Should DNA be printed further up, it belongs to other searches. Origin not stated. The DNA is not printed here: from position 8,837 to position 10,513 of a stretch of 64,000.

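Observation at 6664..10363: Split RNA-repair cassette: RNA ligase, polynucleotide-kinase-type P-loop kinase, two calcineurin-like phosphoesterases, LMW-PTP-like phosphatase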

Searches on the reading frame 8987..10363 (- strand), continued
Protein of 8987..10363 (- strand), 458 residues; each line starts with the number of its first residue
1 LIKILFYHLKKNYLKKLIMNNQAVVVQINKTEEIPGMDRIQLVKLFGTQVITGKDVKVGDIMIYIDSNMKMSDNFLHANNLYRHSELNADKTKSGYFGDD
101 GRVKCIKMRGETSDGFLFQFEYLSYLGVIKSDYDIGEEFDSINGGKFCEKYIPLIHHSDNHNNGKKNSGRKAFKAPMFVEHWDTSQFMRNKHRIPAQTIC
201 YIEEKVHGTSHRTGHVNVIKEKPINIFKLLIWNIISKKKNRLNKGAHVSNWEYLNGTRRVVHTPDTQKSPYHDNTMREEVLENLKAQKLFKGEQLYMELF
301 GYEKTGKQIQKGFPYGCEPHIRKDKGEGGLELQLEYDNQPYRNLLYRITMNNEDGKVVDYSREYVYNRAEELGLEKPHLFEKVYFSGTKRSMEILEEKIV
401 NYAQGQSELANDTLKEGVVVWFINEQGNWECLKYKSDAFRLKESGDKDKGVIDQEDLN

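Call 23: get_annotated_region(hit=H17, flank=4000)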
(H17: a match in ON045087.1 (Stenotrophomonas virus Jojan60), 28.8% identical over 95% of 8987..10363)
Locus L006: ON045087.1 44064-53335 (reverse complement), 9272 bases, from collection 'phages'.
description: Stenotrophomonas virus Jojan60, complete genome.
organism: Stenotrophomonas virus Jojan60 (NCBI taxid 2932861)
taxonomy: Viruses; Duplodnaviria; Heunggongvirae; Uroviricota; Caudoviricetes
host: Stenotrophomonas maltophilia Jojan; source: -; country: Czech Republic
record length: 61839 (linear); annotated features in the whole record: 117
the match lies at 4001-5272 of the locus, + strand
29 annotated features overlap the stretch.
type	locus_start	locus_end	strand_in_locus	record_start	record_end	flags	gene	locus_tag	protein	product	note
CDS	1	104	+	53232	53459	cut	-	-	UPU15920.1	hypothetical protein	-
CDS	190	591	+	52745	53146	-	-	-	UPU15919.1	hypothetical protein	-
CDS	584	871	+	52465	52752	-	-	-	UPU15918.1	hypothetical protein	-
CDS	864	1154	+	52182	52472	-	-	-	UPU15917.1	hypothetical protein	-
CDS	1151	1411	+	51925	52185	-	-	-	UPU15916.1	hypothetical protein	-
CDS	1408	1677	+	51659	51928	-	-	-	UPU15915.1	hypothetical protein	-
CDS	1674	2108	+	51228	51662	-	-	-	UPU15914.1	hypothetical protein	-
CDS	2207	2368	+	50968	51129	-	-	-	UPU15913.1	hypothetical protein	-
CDS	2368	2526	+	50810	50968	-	-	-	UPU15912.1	hypothetical protein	-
CDS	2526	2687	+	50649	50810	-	-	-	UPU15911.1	hypothetical protein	-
CDS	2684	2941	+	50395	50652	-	-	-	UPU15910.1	hypothetical protein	-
CDS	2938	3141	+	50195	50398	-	-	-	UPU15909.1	hypothetical protein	-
CDS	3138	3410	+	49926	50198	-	-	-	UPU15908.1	hypothetical protein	-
CDS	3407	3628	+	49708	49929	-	-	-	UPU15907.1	hypothetical protein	-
CDS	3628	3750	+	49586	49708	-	-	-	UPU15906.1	hypothetical protein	-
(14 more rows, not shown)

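Call 24: get_annotated_region(hit=H10, flank=4000)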
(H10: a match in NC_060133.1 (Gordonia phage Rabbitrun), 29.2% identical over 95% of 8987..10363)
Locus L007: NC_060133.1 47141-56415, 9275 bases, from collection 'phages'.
description: Gordonia phage Rabbitrun, complete genome.
organism: Gordonia phage Rabbitrun (NCBI taxid 2762280)
taxonomy: Viruses; Duplodnaviria; Heunggongvirae; Uroviricota; Caudoviricetes; Deeyouvirinae; Nevillevirus; Nevillevirus rabbitrun
host: Gordonia Terrae CAG3; source: soil; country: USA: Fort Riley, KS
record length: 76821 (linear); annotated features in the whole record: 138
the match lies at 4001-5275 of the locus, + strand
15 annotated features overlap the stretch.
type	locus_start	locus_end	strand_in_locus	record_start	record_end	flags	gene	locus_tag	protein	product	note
CDS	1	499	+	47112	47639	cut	77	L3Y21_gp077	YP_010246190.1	hypothetical protein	-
CDS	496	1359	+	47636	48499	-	78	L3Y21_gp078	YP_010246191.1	DNA methyltransferase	-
CDS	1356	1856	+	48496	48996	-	79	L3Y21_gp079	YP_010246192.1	RusA-like Holliday junction resolvase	RusA-like resolvase (endonuclease)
CDS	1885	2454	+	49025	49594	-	80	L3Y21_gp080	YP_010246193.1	hypothetical protein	-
CDS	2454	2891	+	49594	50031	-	81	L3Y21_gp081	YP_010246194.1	hypothetical protein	-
CDS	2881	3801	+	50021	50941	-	82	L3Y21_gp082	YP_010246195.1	polynucleotide kinase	-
CDS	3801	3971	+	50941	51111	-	83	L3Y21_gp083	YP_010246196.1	hypothetical protein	-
CDS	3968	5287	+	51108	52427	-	84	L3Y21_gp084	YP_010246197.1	RNA ligase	-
CDS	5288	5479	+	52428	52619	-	85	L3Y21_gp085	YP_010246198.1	hypothetical protein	-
CDS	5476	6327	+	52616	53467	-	86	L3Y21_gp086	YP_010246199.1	ribose-phosphate pyrophosphokinase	-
CDS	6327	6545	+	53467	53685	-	87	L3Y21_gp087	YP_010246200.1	hypothetical protein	-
CDS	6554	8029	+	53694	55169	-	88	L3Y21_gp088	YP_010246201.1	nicotinamide phosphoribosyl transferase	-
CDS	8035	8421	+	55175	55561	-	89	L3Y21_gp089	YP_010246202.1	hypothetical protein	-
CDS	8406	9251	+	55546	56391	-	90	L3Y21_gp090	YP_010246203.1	nucleotidyl transferase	-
CDS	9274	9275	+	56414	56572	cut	91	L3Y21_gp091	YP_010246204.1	hypothetical protein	-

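Call 31: fold_search(model_id=the predicted structure, library=pdb)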
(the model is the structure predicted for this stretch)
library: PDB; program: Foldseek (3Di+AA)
matches with E <= 10: 313; with E <= 0.001: 33
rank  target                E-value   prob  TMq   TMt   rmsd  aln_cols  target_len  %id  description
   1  6vt1_A                1.3e-14  1.00  0.55  0.70   5.8       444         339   14  Naegleria gruberi RNA ligase D172A mutant apo (released 2020-04-08)
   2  6vte                  1.4e-14  1.00  0.54  0.69   6.6       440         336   13  Naegleria gruberi RNA Ligase K170M mutant with AMP and Mn (released 2020-04-08)
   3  6vt4                  1.5e-14  1.00  0.56  0.70   6.3       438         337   14  Naegleria gruberi RNA ligase R149A mutant apo (released 2020-04-08)
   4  6vtg_A                1.5e-14  1.00  0.53  0.66   8.1       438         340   15  Naegleria gruberi RNA ligase E227A mutant apo (released 2020-04-08)
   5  6vt3                  2.2e-14  1.00  0.51  0.64   7.7       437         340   15  Naegleria gruberi RNA ligase K326A mutant apo (released 2020-04-08)
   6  6vtf_A                2.6e-14  1.00  0.55  0.69   7.1       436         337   15  Naegleria gruberi RNA ligase with PPi (released 2020-04-08)
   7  6vt5                  2.7e-14  1.00  0.56  0.71   6.3       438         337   14  Naegleria gruberi RNA ligase R4a K121A mutant apo (released 2020-04-08)
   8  6vt0                  2.7e-14  1.00  0.54  0.69   6.2       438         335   13  Naegleria gruberi RNA ligase K170A mutant apo (released 2020-04-08)
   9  6vtd                  4.1e-14  1.00  0.53  0.67   7.8       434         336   14  Naegleria gruberi RNA ligase R149A mutant with ATP and Mn (released 2020-04-08)
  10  5cou                  5.5e-14  1.00  0.54  0.67   6.5       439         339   13  Structure and mechanism of a eukaryal nick-sealing RNA ligase K170M+ATP (released 2015-10-28)
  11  5cot                  6.5e-14  1.00  0.56  0.71   5.7       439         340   14  Structure and mechanism of a eukaryal nick-sealing RNA ligase (released 2015-10-28)
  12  6vt8                  8.7e-14  1.00  0.54  0.69   6.6       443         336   14  Naegleria gruberi RNA ligase E312A mutant with AMP and Mn (released 2020-04-08)
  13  6vt9                  1.2e-13  1.00  0.55  0.70   5.7       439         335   14  Naegleria gruberi RNA ligase E227A mutant with ATP and Mn (released 2020-04-08)
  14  1xdn                  7.9e-07  1.00  0.33  0.50   8.7       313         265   14  High resolution crystal structure of an editosome enzyme from trypanosoma brucei: RNA editing ligase 1 (released 2004-12-07)
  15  2hvr_B                2.0e-05  1.00  0.30  0.40   8.0       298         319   12  Structure of T4 RNA Ligase 2 with Nicked 5'-Adenylated nucleic acid duplex containing a 3'-deoxyribonucleotide at the  (released 2006-10-17)
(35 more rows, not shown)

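Call 48: find_related_loci(query=A1, collection=viral_contigs, flank=8000)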
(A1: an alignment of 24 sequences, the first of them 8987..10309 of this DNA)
Query A1 (440 aa) in viral_contigs; peptide patterns used: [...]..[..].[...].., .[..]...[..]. (x = any residue, [..] = any of these).
67 stretches matched a pattern; 24 encode a relative of the query (tblastn E <= 1e-3); 22 distinct loci.
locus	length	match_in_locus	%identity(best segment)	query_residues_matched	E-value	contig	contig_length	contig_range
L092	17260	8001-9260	62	1-440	9e-180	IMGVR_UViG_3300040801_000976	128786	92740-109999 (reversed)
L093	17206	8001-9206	39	2-438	2e-90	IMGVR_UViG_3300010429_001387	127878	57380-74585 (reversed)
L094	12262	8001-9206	39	2-438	2e-90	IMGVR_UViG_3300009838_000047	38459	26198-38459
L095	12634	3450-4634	40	3-438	1e-88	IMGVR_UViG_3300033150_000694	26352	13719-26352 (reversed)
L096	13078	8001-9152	39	2-438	7e-86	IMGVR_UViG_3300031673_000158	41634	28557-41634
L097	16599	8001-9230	37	2-438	7e-85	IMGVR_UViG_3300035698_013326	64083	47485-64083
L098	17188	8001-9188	37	3-438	9e-85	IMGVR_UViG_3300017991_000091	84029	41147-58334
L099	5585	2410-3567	37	3-439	1e-84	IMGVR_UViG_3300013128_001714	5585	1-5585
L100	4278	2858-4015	37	3-439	1e-84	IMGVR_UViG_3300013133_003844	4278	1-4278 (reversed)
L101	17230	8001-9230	39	2-438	3e-83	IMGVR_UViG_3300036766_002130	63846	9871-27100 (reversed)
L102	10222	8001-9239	38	1-440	4e-83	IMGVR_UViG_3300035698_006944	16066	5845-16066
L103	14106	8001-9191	39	2-438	1e-80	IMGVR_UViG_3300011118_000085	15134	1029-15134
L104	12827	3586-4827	38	2-438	1e-79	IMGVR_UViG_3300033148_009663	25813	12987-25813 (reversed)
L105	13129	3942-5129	36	3-439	1e-79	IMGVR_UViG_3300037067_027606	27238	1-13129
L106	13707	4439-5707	35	3-439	7e-78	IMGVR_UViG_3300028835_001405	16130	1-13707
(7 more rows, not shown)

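Call 51: find_encoding_contigs(protein=P0017, flank=7000, max_places=1)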
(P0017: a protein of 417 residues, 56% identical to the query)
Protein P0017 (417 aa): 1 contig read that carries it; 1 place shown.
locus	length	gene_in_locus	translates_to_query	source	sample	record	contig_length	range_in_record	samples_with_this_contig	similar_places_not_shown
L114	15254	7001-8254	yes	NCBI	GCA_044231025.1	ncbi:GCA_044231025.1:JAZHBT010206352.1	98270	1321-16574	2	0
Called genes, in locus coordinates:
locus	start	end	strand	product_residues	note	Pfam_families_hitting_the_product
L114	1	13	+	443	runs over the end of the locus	?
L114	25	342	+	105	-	-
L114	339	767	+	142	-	-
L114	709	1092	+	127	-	PF14216:DUF4326, PF22751:DUF488-N3a (weak)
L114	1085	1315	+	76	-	PF23835:DUF7205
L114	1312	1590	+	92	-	PF23835:DUF7205 (weak)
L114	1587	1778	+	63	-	-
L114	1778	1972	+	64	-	PF23835:DUF7205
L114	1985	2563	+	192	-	-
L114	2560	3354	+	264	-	PF16473:Rv2179c-like (weak)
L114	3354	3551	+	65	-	PF23835:DUF7205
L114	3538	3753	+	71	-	PF23835:DUF7205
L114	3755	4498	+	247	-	PF00149:Metallophos, PF12850:Metallophos_2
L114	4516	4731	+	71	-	-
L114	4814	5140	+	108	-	-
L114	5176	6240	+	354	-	PF10127:RlaP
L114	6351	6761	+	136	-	-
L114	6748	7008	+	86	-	-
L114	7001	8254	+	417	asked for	PF21189:PHA02142 (weak)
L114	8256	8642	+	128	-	-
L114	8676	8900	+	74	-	-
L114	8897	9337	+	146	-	PF06414:Zeta_toxin, PF08433:KTI12, PF13671:AAA_33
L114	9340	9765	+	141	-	-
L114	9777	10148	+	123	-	-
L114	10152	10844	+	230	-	PF00149:Metallophos, PF12850:Metallophos_2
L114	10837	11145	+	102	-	-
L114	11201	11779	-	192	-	PF00210:Ferritin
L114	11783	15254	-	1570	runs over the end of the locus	-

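Call 52: find_encoding_contigs(protein=P0051, flank=7000, max_places=1)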
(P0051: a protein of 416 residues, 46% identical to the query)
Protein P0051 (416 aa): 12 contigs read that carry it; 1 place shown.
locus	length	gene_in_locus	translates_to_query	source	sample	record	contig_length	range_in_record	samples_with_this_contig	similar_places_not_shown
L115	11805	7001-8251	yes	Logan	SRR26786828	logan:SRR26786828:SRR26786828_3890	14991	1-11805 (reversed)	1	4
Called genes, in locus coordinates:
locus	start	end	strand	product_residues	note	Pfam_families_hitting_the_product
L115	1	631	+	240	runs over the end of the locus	PF00899:ThiF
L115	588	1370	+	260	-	-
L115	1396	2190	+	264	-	PF02739:5_3_exonuc_N, PF01367:5_3_exonuc (weak)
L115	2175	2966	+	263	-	-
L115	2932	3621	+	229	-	PF03167:UDG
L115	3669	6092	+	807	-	PF02867:Ribonuc_red_lgC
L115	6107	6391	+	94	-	-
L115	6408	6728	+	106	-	-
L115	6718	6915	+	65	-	-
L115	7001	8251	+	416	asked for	PF21189:PHA02142 (weak), PF09414:RNA_ligase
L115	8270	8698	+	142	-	-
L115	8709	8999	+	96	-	-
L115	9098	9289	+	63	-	-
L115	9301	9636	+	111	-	-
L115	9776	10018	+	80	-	-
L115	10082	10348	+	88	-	-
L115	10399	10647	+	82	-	-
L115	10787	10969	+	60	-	-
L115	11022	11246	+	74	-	-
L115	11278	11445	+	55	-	-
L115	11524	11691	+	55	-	PF11781:Zn_ribbon_RRN7 (weak)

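Call 53: find_encoding_contigs(protein=P0088, flank=7000, max_places=1)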
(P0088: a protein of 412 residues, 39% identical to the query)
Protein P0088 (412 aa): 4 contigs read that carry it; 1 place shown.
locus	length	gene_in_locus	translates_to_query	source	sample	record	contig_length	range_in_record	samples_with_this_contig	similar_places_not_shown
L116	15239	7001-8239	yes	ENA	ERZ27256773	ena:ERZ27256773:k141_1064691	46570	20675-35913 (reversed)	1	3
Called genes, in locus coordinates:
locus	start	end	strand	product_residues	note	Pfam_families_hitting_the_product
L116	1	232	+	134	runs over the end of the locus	-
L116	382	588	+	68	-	-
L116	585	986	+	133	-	-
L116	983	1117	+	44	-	-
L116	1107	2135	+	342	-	PF13730:HTH_36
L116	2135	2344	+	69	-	-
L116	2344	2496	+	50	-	-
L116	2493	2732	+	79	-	-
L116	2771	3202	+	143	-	PF24240:DUF7448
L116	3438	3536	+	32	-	-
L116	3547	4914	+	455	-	-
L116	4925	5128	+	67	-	-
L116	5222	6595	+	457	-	PF00176:SNF2-rel_dom, PF04851:ResIII, PF00271:Helicase_C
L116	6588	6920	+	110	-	-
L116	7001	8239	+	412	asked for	PF21189:PHA02142 (weak)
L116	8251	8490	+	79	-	-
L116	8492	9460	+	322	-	-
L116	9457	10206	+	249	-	PF01555:N6_N4_Mtase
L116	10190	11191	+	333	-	-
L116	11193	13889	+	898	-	PF03167:UDG, PF01612:DNA_pol_A_exo1, PF00476:DNA_pol_A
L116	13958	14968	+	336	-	-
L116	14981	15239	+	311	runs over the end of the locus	PF13191:AAA_16 (weak), PF00004:AAA, PF13173:AAA_14 (weak), PF13401:AAA_22 (faint), PF13177:DNA_pol3_delta2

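Call 75: find_encoding_contigs(protein=P0023, flank=6000, max_places=1)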
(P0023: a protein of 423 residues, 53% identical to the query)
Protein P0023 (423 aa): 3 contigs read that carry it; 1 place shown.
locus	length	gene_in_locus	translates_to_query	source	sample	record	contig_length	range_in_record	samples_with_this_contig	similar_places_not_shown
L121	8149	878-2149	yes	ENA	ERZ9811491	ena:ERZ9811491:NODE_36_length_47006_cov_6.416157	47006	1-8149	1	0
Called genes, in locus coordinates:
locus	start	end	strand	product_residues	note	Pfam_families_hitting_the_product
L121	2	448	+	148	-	?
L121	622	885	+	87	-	-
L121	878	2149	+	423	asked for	PF21189:PHA02142 (weak)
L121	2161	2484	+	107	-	-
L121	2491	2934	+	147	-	PF06414:Zeta_toxin, PF08433:KTI12, PF13671:AAA_33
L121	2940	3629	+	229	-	PF00149:Metallophos (weak)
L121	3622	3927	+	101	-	-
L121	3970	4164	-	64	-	-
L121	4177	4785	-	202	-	PF00210:Ferritin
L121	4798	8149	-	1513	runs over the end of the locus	-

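Call 76: find_encoding_contigs(protein=P0027, flank=6000, max_places=1)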
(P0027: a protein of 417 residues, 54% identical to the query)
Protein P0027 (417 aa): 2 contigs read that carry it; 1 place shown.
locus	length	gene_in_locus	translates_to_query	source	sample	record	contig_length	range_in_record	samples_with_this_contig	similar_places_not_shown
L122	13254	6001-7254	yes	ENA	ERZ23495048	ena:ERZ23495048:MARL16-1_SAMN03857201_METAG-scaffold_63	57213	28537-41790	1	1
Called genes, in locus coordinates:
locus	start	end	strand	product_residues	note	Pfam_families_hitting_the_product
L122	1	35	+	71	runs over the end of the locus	PF23835:DUF7205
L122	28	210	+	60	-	PF23835:DUF7205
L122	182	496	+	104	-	PF23835:DUF7205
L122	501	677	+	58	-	PF23835:DUF7205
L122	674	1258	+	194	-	-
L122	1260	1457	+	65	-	-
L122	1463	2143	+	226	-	PF16473:Rv2179c-like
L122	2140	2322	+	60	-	PF23835:DUF7205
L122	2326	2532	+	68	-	PF23835:DUF7205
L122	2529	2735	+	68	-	-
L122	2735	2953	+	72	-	PF23835:DUF7205 (weak)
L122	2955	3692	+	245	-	PF00149:Metallophos, PF12850:Metallophos_2 (weak)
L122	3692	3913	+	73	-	-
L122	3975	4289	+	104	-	-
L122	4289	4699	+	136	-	PF10127:RlaP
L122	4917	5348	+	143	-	-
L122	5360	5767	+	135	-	-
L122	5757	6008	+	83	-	-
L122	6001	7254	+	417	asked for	PF21189:PHA02142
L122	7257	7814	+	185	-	-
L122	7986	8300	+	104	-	-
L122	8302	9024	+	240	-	PF00149:Metallophos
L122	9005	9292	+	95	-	-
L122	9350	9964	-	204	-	PF00210:Ferritin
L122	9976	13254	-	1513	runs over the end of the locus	-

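Call 77: find_encoding_contigs(protein=P0035, flank=6000, max_places=1)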
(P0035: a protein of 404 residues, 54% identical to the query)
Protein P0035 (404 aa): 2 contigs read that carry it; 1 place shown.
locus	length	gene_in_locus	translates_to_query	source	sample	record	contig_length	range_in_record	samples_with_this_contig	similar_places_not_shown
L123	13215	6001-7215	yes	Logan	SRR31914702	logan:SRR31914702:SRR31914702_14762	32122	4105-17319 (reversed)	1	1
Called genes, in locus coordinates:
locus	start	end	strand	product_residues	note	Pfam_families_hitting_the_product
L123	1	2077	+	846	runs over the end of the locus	PF00317:Ribonuc_red_lgN (weak), PF02867:Ribonuc_red_lgC, PF12637:TSCPD (weak)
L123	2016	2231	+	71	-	-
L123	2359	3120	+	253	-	PF03161:LAGLIDADG_2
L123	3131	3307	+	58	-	-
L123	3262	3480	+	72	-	-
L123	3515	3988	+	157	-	PF01832:Glucosaminidase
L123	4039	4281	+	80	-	-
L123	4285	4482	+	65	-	-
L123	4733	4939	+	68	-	-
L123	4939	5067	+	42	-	PF13248:Zn_ribbon_3 (faint)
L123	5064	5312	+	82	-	-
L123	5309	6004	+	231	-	PF00149:Metallophos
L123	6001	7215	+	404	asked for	PF21189:PHA02142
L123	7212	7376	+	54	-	-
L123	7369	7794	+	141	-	PF06414:Zeta_toxin (faint), PF08433:KTI12, PF13671:AAA_33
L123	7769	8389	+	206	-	PF12850:Metallophos_2 (weak)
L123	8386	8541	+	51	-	-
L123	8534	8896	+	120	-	-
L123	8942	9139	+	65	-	-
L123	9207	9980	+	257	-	PF07460:NUMOD3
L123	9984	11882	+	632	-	PF13482:RNase_H_2 (faint)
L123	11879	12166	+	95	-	-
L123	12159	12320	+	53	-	-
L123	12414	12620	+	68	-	-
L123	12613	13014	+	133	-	-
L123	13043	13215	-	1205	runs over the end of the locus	-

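Call 78: find_encoding_contigs(protein=P0006, flank=6000, max_places=1)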
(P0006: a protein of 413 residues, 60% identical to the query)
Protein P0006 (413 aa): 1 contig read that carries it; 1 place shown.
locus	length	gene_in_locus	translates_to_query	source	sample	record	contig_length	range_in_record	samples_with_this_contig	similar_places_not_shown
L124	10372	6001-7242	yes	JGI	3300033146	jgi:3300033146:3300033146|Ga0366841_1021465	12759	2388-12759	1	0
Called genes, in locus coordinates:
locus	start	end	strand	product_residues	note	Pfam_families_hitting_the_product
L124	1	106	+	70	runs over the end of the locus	-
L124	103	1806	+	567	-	PF00149:Metallophos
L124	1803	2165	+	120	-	-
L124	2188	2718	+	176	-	PF01464:SLT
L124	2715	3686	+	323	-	PF02511:Thy1 (faint)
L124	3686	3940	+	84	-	-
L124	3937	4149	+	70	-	-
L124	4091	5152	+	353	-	PF10127:RlaP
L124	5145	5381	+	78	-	-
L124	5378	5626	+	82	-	-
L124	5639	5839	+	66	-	-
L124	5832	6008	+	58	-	-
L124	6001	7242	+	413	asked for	PF21189:PHA02142 (weak)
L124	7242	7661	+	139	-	-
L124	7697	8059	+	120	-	-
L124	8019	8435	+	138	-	-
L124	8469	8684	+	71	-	-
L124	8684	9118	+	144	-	PF08433:KTI12, PF13671:AAA_33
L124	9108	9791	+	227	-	PF00149:Metallophos (weak), PF12850:Metallophos_2 (faint)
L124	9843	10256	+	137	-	-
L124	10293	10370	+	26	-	?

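Call 84: search_protein_families(library=pfam, proteins=[L114:8256-8642:+, L124:7242-7661:+, L122:7257-7814:+, L123:5309-6004:+, L114:3755-4498:+], max_evalue=0.01)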
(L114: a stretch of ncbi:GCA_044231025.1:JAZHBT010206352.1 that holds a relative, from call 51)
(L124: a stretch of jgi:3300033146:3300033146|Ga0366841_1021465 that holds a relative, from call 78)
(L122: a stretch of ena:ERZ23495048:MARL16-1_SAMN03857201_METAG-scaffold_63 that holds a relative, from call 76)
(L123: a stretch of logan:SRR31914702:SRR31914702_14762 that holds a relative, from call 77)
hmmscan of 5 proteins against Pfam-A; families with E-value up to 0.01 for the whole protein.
L114:8256-8642:+ (128 aa): 0 families

L124:7242-7661:+ (139 aa): 0 families

L122:7257-7814:+ (185 aa): 0 families

L123:5309-6004:+ (231 aa): 2 families
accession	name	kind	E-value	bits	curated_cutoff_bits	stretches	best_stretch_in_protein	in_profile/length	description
PF00149.33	Metallophos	-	4.3e-12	47.3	21.5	1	1-144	1-118/191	Calcineurin-like phosphoesterase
PF12850.12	Metallophos_2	-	0.0021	18.5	27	1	1-85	1-60/154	Calcineurin-like phosphoesterase superfamily domain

L114:3755-4498:+ (247 aa): 3 families
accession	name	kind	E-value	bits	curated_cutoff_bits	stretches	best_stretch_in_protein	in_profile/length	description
PF00149.33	Metallophos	-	5e-17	63.4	21.5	1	1-184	1-188/191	Calcineurin-like phosphoesterase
PF12850.12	Metallophos_2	-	1.6e-08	35.2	27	1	1-133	1-91/154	Calcineurin-like phosphoesterase superfamily domain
PF18121.7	TFA2_Winged_2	-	0.0015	18.6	26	1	15-68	5-54/60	TFA2 Winged helix domain 2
